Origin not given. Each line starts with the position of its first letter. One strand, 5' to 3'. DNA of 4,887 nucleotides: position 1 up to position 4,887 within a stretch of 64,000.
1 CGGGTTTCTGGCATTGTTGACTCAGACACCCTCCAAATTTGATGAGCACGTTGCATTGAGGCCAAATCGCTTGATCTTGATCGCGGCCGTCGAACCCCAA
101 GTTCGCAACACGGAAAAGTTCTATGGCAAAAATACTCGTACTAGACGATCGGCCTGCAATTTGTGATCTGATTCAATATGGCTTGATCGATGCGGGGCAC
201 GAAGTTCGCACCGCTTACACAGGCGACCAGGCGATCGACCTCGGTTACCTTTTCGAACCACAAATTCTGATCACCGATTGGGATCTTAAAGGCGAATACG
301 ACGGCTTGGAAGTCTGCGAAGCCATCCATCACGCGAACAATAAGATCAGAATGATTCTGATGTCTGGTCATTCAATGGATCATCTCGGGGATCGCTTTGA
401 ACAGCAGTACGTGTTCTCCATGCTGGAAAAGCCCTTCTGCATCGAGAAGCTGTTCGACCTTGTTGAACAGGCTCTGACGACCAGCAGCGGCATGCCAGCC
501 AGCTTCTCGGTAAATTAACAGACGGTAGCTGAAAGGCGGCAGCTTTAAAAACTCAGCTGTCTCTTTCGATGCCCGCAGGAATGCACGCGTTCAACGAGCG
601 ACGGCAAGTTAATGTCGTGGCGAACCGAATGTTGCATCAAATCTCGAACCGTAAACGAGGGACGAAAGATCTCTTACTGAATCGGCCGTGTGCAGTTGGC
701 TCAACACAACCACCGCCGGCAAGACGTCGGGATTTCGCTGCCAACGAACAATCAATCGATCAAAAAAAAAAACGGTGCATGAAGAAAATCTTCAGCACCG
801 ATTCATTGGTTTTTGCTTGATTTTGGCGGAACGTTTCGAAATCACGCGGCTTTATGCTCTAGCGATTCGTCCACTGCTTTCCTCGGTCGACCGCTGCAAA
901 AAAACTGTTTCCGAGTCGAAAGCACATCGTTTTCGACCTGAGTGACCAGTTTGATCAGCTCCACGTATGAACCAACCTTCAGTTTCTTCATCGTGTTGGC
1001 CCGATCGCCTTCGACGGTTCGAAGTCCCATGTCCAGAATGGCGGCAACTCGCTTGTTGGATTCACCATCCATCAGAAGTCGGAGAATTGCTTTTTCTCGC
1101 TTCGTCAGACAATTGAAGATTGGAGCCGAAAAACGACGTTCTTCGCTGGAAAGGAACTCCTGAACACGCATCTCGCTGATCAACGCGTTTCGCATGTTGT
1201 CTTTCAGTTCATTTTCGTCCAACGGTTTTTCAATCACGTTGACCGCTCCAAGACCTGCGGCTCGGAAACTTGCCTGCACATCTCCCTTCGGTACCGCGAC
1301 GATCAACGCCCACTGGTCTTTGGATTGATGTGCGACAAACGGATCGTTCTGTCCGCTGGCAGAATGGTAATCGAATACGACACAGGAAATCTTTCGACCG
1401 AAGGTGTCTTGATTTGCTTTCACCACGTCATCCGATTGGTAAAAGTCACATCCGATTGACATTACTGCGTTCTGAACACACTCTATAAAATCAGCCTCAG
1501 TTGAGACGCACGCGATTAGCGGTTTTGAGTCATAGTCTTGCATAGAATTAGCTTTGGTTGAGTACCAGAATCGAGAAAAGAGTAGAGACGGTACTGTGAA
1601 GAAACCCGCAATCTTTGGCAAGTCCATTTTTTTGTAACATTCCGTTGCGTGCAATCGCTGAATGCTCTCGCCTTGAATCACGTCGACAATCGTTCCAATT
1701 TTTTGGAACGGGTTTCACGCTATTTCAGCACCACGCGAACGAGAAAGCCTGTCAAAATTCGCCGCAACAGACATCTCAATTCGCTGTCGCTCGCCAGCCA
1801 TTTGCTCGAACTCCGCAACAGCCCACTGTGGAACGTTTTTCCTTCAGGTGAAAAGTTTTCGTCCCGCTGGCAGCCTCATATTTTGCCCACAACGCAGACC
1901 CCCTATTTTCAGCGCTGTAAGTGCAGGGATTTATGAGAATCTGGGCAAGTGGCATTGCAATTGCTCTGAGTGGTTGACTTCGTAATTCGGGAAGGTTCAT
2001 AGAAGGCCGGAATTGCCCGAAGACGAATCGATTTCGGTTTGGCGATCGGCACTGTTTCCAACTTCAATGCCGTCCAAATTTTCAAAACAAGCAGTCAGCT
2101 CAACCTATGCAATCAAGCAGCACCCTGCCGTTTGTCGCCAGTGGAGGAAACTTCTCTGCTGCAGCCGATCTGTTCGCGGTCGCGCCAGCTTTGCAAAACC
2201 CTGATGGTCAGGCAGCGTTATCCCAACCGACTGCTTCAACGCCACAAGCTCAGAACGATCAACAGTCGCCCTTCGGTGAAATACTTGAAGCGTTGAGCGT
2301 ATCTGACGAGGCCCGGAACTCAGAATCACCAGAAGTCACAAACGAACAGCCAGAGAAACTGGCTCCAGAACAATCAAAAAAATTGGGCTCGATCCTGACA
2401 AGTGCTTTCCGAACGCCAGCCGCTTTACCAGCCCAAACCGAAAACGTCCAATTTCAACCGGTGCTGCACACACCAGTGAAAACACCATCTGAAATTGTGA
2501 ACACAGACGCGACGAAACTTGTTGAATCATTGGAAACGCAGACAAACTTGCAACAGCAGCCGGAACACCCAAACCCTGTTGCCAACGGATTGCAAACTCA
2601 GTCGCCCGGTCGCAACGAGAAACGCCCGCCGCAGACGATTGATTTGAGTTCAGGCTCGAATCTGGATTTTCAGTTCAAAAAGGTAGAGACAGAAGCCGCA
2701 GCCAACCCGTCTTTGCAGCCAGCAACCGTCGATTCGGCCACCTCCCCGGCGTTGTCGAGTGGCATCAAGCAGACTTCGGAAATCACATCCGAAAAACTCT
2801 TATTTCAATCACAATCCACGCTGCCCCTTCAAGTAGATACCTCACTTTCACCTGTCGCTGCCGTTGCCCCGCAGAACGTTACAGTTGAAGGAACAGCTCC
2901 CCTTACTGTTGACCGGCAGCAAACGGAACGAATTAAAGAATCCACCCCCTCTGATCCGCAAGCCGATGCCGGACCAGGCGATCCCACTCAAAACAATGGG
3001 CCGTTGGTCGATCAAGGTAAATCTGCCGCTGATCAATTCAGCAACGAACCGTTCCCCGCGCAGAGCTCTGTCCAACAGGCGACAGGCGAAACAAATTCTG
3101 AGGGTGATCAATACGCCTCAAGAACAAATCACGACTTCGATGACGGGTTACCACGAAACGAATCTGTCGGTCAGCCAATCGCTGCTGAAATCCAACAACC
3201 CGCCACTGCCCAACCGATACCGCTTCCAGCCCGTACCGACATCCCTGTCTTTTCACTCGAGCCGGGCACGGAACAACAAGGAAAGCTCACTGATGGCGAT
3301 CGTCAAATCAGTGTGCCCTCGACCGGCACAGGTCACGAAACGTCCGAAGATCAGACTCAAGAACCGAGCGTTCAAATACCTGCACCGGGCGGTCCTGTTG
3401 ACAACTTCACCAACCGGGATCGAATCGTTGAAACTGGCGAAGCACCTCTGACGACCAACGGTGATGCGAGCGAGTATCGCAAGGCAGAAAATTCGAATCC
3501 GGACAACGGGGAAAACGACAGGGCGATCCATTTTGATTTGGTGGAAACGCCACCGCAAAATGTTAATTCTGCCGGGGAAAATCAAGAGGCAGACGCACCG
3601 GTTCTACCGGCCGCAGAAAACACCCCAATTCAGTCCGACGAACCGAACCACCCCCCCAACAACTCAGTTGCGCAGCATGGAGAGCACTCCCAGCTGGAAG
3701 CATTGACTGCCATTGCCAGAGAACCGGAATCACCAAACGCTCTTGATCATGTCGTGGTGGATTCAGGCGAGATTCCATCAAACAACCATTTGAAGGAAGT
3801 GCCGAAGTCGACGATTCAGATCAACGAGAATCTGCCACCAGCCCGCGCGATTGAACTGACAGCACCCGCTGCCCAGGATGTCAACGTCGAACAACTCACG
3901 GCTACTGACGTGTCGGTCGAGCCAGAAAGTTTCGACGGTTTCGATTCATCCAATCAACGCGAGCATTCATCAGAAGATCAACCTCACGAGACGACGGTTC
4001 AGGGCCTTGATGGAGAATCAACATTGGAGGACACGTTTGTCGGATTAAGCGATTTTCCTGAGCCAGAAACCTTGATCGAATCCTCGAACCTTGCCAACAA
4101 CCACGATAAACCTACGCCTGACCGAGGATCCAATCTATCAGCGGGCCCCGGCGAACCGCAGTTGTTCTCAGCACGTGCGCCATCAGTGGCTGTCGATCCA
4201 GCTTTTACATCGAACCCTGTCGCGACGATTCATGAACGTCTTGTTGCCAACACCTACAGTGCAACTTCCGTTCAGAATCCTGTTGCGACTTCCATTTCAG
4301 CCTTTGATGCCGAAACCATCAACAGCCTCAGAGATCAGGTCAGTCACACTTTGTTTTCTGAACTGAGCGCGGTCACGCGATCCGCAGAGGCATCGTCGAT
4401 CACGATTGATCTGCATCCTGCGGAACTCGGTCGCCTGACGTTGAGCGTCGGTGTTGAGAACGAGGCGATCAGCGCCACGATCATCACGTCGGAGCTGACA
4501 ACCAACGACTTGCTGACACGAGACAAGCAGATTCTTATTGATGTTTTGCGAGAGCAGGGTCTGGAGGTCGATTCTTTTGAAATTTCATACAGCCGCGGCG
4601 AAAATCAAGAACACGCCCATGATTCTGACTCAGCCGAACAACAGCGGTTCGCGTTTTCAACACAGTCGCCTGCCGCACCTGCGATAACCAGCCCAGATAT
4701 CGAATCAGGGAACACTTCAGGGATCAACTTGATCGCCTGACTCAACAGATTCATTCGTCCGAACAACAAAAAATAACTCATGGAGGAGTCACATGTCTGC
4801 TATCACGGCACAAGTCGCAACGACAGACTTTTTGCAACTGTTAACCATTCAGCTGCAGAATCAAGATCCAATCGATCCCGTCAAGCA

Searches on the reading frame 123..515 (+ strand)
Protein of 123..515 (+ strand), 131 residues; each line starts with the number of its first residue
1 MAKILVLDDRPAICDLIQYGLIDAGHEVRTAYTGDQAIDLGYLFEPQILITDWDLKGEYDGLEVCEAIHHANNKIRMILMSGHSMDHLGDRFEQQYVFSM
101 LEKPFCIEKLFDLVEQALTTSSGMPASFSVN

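Call 87: find_encoding_contigs(protein=window:123-515:+, flank=10000, max_places=2)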
Protein window:123-515:+ (131 aa): 6 contigs read that carry it; 2 places shown.
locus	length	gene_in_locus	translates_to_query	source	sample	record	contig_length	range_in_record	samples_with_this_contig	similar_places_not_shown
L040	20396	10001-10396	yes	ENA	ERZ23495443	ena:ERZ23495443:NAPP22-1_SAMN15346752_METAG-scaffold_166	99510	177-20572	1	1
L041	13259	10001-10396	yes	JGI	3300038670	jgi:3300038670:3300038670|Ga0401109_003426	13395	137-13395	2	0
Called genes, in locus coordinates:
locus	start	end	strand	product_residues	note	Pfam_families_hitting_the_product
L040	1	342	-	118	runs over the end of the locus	PF02561:FliS (weak)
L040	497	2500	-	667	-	PF02465:FliD_N, PF07195:FliD_C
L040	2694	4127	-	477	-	PF00669:Flagellin_N, PF00700:Flagellin_C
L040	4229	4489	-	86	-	-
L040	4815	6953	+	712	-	PF00515:TPR_1 (faint), PF07719:TPR_2 (faint), PF13424:TPR_12 (faint), PF13432:TPR_16 (faint), PF14559:TPR_19 (faint)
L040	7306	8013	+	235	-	-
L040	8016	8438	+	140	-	-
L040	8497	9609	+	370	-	PF00158:Sigma54_activat, PF14532:Sigma54_activ_2, PF07728:AAA_5 (weak), PF25601:AAA_lid_14, PF02954:HTH_8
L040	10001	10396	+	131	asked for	PF00072:Response_reg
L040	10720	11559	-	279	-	PF00196:GerE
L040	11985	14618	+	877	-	PF02120:Flg_hook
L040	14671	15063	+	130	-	PF03963:FlgD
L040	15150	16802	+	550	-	PF00460:Flg_bb_rod, PF22692:LlgE_F_G_D1, PF07559:FlgE_D2, PF06429:Flg_bbr_C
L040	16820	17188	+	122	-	-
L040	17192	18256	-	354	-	PF01312:Bac_export_2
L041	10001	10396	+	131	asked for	PF00072:Response_reg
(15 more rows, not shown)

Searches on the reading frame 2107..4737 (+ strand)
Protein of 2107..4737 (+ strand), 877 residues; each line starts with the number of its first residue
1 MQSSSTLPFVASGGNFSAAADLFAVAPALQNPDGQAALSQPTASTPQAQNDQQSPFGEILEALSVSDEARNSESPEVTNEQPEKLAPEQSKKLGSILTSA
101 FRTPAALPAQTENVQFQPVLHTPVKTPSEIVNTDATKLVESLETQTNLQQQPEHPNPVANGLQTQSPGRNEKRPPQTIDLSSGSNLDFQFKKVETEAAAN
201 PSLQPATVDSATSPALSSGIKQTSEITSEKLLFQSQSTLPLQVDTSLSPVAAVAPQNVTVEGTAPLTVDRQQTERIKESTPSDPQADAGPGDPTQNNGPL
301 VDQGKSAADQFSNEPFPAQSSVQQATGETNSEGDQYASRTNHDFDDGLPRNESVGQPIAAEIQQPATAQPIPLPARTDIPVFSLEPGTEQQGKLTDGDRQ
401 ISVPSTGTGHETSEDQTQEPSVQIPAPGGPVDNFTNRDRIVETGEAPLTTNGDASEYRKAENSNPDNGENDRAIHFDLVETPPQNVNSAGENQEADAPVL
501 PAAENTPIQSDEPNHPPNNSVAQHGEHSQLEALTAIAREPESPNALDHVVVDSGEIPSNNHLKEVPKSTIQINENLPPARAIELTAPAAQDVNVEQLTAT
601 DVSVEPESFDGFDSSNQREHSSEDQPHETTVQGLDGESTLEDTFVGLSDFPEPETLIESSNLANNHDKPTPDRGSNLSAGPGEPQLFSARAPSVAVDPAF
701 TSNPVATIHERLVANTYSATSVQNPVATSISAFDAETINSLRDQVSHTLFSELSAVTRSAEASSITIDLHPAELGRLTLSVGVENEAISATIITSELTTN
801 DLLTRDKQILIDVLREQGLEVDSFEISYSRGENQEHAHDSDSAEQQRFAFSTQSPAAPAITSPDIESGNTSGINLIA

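Call 42: find_encoding_contigs(protein=window:2107-4737:+, flank=10000, max_places=2)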
Protein window:2107-4737:+ (877 aa): no gene with exactly this product is on record in the collection.
